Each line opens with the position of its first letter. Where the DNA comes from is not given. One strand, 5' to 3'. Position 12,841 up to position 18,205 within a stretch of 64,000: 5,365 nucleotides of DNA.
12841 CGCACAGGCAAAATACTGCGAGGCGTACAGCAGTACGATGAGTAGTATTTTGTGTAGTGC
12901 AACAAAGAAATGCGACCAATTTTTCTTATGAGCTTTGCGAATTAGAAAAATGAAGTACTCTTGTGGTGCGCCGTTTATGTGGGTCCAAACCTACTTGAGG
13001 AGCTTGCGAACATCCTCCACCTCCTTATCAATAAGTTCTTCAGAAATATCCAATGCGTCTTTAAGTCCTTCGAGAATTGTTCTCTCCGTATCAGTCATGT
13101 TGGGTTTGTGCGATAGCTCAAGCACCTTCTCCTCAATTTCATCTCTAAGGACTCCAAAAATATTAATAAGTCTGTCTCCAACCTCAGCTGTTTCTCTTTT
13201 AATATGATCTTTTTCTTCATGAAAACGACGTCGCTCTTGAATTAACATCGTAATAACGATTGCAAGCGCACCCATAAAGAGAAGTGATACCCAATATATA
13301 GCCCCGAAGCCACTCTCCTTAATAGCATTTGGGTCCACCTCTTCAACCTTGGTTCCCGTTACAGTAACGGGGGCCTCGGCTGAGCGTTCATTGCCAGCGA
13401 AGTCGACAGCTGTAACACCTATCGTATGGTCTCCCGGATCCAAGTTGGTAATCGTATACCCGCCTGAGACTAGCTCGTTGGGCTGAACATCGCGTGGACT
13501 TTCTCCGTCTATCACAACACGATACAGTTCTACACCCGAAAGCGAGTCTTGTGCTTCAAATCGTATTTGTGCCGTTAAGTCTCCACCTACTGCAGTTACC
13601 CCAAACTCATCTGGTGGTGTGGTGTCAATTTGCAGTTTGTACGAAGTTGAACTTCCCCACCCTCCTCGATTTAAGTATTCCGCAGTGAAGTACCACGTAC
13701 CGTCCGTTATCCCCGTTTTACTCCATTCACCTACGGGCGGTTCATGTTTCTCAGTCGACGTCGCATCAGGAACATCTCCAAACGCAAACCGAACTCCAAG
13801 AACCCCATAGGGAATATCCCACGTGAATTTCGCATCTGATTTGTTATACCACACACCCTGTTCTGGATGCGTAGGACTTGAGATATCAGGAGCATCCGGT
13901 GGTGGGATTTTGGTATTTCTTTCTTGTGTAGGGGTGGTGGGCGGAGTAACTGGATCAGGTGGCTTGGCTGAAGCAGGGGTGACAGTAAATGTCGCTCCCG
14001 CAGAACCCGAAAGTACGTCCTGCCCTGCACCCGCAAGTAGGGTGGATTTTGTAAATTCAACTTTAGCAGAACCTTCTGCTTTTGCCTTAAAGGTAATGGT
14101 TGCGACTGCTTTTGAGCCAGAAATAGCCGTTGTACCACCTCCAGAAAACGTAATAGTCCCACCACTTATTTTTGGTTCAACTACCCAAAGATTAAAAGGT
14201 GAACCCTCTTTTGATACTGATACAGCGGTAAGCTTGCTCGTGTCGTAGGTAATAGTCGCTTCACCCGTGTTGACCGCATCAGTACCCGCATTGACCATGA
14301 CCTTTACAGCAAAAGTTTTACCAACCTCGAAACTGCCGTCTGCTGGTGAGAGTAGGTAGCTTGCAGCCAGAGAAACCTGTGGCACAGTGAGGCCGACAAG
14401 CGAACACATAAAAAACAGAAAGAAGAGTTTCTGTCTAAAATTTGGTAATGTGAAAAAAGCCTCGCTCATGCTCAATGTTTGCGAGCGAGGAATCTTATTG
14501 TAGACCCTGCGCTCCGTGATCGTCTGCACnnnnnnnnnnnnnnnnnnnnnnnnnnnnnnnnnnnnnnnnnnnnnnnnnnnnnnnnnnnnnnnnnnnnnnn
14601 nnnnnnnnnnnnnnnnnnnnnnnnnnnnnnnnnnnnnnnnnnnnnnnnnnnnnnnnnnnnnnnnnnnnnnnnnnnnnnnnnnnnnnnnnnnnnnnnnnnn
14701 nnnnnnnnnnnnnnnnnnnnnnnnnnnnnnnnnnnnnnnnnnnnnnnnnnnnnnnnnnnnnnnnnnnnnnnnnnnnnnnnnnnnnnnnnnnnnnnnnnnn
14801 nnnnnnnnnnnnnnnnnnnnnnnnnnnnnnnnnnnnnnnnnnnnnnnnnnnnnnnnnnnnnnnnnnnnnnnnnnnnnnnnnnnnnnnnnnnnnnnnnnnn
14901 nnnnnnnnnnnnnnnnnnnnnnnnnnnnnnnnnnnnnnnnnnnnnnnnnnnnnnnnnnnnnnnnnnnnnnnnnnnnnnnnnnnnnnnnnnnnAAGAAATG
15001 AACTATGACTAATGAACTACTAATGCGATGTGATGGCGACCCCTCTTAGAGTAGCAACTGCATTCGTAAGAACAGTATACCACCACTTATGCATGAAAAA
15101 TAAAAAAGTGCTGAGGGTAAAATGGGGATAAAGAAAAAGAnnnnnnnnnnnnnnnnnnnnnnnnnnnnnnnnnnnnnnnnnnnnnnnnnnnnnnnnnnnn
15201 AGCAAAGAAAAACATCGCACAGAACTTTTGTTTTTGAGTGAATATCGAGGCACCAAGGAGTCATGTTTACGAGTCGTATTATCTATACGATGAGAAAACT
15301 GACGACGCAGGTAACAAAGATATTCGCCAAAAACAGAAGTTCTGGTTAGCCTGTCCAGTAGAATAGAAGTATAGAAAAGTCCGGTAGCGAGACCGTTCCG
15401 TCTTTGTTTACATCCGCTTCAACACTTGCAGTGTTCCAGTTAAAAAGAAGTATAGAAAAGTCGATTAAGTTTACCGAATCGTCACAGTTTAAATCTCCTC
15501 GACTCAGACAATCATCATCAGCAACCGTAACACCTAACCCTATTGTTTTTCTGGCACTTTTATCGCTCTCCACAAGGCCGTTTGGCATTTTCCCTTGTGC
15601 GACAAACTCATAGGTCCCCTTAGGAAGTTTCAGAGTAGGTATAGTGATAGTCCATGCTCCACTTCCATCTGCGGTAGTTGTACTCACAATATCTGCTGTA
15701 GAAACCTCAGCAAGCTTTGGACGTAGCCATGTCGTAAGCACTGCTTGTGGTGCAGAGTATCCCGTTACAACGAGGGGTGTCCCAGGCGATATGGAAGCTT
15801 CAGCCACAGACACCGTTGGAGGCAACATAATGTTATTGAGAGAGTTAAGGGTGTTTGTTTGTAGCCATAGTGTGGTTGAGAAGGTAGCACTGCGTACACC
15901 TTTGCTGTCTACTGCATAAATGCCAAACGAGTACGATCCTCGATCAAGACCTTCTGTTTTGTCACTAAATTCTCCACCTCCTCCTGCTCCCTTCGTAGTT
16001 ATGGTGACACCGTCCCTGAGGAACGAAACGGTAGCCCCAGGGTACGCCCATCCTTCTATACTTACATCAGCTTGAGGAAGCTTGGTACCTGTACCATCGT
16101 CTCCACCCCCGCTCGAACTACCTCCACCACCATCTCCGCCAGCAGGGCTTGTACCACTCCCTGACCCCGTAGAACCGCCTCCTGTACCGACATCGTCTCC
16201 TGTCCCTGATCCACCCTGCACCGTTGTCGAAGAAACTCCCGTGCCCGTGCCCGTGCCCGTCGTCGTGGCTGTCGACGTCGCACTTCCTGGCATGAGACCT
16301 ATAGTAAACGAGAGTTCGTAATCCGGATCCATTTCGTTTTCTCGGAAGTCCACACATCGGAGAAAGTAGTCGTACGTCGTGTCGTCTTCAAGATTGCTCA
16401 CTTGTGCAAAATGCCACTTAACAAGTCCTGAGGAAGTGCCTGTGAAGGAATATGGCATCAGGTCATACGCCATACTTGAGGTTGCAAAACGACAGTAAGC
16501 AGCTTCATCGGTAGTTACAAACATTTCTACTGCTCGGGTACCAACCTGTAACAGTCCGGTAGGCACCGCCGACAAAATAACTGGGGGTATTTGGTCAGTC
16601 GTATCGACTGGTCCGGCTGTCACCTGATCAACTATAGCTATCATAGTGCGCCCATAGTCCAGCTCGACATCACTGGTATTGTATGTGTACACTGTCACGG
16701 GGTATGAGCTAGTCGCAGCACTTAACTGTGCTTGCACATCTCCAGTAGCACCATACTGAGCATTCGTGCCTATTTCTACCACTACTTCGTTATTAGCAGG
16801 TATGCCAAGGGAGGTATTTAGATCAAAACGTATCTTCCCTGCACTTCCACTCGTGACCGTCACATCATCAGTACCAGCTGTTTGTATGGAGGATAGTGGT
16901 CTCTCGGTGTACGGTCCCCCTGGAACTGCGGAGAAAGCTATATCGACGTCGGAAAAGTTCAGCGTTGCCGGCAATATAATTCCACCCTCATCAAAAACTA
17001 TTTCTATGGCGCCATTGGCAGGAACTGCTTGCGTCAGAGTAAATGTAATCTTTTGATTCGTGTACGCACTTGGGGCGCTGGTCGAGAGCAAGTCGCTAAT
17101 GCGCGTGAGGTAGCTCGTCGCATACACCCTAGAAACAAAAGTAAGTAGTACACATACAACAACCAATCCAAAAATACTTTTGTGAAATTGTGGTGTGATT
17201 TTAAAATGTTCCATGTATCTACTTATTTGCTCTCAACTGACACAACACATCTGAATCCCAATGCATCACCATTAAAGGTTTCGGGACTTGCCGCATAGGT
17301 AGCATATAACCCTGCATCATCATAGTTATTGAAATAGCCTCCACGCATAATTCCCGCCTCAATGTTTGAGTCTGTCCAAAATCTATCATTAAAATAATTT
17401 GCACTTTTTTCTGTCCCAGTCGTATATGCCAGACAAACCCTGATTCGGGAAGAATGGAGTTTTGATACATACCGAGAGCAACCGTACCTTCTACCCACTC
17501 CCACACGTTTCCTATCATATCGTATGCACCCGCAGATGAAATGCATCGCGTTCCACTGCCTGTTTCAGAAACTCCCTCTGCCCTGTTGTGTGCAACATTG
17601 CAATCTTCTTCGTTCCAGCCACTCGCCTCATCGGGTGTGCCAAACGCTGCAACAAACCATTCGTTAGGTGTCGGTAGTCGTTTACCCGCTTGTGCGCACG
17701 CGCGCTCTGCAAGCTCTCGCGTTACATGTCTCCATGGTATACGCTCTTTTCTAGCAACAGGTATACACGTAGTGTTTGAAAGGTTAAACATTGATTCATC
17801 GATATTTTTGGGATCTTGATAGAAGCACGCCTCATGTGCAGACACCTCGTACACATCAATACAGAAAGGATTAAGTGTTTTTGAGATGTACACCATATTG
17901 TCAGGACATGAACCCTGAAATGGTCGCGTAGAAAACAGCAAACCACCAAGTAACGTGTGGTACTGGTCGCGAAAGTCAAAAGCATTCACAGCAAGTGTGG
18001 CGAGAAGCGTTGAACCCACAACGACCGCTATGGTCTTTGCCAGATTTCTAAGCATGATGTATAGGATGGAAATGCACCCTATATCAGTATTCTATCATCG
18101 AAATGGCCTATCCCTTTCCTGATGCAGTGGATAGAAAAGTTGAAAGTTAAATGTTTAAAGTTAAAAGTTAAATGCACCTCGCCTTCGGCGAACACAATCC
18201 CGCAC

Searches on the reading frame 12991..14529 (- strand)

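Call 22: search_protein_families(library=pfam, proteins=[window:12991-14529:-], max_evalue=0.001)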
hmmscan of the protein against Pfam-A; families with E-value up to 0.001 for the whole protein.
window:12991-14529:- (512 aa): 2 families
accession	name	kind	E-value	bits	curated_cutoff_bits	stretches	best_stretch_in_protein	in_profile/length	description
PF00963.24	Cohesin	-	9.3e-11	42.5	24.1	1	68-175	11-130/139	Cohesin domain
PF19077.6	Big_13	-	0.0008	20.3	27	0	349-390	55-100/102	Bacterial Ig-like domain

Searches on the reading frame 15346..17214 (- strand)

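Call 22: search_protein_families(library=pfam, proteins=[window:15346-17214:-], max_evalue=0.001)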
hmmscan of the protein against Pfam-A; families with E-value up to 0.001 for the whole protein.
window:15346-17214:- (622 aa): 1 family
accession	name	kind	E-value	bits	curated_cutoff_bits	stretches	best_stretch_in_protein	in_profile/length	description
PF00404.24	Dockerin_1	-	8.9e-06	26.3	22.9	1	573-616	2-52/57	Dockerin type I domain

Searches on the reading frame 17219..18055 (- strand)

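Call 22: search_protein_families(library=pfam, proteins=[window:17219-18055:-], max_evalue=0.001)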
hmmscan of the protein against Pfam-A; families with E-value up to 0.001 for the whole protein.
window:17219-18055:- (278 aa): 1 family
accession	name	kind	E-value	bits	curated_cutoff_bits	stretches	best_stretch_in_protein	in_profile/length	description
PF03781.23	FGE-sulfatase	-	3.1e-14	53.7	23.3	1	52-189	25-190/255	Sulfatase-modifying factor enzyme 1-like domain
